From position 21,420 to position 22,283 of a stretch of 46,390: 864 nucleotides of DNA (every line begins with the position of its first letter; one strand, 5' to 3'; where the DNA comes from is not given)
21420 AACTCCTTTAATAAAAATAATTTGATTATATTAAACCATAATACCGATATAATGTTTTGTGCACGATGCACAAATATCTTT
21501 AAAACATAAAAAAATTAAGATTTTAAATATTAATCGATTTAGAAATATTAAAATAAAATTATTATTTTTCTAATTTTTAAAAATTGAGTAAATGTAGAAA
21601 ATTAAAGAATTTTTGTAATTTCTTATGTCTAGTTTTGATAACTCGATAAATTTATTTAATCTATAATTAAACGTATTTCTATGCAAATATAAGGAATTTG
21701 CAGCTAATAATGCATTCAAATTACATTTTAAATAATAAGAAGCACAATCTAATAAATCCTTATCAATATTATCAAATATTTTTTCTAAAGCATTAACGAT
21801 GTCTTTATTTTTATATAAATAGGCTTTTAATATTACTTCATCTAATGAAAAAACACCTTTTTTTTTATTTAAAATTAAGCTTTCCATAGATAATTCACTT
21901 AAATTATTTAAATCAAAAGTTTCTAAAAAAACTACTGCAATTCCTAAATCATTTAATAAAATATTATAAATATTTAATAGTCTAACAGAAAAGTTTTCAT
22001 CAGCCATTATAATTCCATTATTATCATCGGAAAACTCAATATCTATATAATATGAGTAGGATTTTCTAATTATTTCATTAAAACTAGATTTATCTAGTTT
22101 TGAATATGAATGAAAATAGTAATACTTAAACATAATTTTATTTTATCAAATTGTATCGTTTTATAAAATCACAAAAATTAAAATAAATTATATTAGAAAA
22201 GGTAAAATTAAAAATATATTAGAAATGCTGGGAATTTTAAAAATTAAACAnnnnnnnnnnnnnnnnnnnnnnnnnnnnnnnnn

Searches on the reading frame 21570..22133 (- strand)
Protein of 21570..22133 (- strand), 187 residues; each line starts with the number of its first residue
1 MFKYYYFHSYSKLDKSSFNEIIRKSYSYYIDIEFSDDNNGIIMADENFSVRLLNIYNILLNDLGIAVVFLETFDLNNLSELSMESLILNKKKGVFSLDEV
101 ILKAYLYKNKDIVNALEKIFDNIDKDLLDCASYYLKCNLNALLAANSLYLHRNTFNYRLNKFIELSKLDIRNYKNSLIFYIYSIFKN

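Call 12: search_protein_families(library=pfam, proteins=[window:21570-22133:-], max_evalue=0.001)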
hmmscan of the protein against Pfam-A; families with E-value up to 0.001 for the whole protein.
window:21570-22133:- (187 aa): 1 family
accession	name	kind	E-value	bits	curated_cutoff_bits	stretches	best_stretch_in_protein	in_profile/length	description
PF13556.12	HTH_30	-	1.2e-12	47.8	27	1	127-177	1-51/59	PucR C-terminal helix-turn-helix domain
